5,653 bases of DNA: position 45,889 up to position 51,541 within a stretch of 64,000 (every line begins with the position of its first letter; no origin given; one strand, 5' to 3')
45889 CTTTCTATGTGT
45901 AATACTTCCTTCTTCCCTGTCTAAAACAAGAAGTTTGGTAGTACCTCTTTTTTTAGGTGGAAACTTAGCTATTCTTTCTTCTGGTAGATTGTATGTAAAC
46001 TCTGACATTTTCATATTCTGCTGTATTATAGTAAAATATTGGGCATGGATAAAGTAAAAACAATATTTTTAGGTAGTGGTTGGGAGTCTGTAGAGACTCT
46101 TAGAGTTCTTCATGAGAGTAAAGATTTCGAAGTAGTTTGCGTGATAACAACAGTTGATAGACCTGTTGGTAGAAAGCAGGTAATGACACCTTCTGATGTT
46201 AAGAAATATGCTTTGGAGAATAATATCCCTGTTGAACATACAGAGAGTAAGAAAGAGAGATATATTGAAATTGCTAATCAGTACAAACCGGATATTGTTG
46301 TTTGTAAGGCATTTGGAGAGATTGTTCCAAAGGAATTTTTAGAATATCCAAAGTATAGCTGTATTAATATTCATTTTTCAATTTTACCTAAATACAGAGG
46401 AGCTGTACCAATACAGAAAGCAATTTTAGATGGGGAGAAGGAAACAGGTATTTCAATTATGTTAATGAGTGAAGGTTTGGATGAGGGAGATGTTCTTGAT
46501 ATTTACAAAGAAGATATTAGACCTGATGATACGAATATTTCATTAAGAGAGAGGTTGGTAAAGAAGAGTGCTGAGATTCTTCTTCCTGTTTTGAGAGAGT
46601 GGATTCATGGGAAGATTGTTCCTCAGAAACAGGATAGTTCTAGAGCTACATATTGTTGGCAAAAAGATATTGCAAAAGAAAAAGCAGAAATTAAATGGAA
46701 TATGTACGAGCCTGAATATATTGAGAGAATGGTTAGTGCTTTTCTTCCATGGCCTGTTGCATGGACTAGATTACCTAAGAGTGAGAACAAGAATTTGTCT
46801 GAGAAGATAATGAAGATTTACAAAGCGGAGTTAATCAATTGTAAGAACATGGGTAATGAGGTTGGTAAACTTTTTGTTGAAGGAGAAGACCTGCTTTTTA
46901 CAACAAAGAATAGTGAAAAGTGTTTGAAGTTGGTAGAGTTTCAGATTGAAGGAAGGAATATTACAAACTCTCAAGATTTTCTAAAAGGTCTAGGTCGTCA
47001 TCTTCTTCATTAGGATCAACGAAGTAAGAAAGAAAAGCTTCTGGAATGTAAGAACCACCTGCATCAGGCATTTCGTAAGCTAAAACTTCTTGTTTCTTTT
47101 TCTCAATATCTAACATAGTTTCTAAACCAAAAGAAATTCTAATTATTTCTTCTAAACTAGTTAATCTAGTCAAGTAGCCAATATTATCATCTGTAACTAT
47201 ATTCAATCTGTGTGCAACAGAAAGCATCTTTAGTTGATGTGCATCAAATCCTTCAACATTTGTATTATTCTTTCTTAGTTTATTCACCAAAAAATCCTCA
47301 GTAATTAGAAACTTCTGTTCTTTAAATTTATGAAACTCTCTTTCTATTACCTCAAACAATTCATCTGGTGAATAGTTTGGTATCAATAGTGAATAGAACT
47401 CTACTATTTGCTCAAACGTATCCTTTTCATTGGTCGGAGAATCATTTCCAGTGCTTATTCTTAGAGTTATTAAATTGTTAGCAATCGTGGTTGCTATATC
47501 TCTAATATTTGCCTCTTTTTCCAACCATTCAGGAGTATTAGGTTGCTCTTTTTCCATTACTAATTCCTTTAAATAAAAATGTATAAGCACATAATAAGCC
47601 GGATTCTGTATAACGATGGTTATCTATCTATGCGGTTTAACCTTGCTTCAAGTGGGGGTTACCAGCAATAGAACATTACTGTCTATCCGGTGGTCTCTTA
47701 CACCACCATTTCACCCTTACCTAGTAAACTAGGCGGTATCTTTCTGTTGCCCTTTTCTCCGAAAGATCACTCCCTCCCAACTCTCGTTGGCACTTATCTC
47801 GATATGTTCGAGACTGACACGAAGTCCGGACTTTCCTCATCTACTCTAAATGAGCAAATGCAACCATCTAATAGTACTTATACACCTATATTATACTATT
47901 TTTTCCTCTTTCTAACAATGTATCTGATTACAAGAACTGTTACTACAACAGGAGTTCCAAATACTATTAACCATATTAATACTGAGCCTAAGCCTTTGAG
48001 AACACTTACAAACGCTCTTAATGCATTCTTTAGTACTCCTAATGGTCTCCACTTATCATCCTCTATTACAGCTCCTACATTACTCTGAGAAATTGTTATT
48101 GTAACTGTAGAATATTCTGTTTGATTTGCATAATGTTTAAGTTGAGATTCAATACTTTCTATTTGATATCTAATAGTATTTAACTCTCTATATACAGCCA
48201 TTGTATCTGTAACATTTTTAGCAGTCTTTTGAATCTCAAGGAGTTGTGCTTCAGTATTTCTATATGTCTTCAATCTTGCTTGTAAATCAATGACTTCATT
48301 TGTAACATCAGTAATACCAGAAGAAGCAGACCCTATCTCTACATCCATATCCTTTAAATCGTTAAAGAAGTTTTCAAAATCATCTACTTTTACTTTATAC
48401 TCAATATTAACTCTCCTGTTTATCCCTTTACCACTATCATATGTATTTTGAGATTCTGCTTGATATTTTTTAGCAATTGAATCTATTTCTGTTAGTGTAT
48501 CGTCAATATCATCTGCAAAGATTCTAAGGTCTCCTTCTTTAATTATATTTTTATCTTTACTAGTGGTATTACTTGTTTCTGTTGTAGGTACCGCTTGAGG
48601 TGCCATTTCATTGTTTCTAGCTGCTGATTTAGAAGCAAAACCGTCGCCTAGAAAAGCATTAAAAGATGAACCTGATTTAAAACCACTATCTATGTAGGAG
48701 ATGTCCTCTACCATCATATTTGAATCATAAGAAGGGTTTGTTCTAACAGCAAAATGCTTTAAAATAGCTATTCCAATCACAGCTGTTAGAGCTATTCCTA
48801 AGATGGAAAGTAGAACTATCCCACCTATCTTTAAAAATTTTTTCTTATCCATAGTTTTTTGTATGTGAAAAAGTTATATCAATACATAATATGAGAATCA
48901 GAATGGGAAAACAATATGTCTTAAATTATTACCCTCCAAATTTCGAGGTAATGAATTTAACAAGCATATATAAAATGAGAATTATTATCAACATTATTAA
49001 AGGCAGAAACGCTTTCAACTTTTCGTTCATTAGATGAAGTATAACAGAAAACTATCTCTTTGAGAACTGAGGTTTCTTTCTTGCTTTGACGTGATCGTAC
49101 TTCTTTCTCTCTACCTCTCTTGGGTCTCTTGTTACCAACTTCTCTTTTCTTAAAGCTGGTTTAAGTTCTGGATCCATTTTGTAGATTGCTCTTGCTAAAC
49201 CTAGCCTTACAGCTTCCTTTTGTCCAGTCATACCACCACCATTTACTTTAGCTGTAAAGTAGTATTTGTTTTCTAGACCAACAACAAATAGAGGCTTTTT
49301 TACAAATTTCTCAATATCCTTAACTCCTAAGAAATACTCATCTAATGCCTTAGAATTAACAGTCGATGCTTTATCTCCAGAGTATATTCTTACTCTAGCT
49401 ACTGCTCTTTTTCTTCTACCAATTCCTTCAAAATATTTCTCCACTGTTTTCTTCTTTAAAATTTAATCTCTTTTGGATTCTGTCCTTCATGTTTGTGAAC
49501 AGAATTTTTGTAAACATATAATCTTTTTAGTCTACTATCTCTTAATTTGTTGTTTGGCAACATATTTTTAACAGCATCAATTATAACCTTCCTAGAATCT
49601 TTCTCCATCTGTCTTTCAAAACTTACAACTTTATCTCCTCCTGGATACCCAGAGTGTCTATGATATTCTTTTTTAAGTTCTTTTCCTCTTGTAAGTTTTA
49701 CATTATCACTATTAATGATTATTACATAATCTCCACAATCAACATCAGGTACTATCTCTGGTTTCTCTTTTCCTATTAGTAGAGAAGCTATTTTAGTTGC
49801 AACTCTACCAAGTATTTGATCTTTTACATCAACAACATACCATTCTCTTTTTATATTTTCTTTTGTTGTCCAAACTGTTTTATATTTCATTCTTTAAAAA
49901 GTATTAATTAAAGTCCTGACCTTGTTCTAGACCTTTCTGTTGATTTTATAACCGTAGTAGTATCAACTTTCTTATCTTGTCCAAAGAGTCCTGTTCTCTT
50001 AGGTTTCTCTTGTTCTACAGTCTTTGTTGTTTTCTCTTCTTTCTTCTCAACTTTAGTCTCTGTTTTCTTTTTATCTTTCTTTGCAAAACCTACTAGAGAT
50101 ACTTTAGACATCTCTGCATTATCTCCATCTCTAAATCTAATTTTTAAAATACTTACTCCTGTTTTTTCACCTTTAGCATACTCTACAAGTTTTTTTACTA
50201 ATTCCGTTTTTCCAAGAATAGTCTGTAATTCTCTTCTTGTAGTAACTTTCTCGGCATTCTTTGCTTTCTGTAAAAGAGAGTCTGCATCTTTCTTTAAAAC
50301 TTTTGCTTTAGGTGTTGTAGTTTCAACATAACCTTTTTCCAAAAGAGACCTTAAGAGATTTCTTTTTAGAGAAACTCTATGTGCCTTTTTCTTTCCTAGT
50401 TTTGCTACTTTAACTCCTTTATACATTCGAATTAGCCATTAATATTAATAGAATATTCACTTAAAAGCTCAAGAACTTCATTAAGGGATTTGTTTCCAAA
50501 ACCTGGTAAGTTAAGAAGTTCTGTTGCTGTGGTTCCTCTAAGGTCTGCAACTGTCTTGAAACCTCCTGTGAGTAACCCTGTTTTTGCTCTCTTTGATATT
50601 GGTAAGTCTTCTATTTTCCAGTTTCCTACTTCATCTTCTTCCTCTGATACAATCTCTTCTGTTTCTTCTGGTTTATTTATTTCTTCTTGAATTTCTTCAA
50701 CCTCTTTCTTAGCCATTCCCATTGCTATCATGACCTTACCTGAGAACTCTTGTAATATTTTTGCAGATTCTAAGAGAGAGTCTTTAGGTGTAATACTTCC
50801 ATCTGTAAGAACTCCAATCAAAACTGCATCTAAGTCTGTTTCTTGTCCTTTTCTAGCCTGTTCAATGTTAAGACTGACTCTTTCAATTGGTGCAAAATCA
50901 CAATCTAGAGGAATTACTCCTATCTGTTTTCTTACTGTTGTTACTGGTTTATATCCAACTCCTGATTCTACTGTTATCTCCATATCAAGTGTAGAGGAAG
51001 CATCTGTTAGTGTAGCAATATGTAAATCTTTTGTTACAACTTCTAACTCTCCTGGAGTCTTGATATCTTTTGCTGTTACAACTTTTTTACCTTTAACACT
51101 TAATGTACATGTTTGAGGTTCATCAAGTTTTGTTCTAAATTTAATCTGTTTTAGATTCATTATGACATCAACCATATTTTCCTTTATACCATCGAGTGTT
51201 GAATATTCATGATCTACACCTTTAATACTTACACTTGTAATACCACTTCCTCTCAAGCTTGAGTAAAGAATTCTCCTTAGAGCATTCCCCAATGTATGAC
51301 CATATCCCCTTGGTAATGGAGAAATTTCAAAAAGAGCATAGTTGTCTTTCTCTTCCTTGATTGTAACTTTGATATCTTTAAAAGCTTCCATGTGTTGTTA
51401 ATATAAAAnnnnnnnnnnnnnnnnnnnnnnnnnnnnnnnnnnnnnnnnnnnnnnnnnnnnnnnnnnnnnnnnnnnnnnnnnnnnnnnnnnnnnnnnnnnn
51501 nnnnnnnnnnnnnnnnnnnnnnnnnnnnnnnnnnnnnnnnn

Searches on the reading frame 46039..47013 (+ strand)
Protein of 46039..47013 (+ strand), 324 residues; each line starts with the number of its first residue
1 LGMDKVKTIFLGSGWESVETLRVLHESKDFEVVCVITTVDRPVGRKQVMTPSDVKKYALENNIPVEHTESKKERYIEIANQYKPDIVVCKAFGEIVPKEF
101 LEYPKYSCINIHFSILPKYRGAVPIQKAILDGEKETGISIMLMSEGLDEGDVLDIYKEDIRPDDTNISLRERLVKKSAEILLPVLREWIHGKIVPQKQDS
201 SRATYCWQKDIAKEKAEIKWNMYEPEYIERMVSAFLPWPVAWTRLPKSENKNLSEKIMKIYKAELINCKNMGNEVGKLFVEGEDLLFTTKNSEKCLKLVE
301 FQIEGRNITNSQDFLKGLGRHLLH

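Call 6: search_protein_families(library=pfam, proteins=[window:46039-47013:+], max_evalue=0.01)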
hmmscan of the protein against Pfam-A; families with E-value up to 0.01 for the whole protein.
window:46039-47013:+ (324 aa): 2 families
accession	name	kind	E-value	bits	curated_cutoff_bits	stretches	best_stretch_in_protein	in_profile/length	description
PF00551.24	Formyl_trans_N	-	5.3e-36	124.5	26.1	1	11-184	6-180/181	Formyl transferase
PF02911.23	Formyl_trans_C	-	1.5e-11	44.8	21.1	1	211-318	2-99/100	Formyl transferase, C-terminal domain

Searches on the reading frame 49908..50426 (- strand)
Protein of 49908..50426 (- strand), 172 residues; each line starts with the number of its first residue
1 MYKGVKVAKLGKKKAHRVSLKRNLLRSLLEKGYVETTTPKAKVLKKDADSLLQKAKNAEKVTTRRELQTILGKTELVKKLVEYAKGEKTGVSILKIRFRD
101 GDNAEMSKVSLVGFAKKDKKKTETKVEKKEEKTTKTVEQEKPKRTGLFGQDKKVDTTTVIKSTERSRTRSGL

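Call 115: search_protein_families(library=pfam, proteins=[window:49908-50426:-], max_evalue=0.00001)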
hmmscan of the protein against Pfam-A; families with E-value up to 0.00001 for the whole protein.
window:49908-50426:- (172 aa): 1 family
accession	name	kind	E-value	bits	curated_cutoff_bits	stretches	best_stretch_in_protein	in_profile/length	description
PF01196.24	Ribosomal_L17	-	2.8e-14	54.2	27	1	21-112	2-97/97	Ribosomal protein L17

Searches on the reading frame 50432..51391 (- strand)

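Call 115: search_protein_families(library=pfam, proteins=[window:50432-51391:-], max_evalue=0.00001)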
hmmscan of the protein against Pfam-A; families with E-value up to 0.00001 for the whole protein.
window:50432-51391:- (319 aa): 3 families
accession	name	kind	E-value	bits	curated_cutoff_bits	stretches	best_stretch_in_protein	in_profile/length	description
PF01000.31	RNA_pol_A_bac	-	2e-27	96.2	33.9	1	54-166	1-118/119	RNA polymerase Rpb3/RpoA insert domain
PF01193.29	RNA_pol_L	-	1.4e-16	60.4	24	1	25-215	2-72/74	RNA polymerase Rpb3/Rpb11 dimerisation domain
PF03118.21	RNA_pol_A_CTD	-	1.5e-11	44.3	23.8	1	251-312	6-67/67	Bacterial RNA polymerase, alpha chain C terminal domain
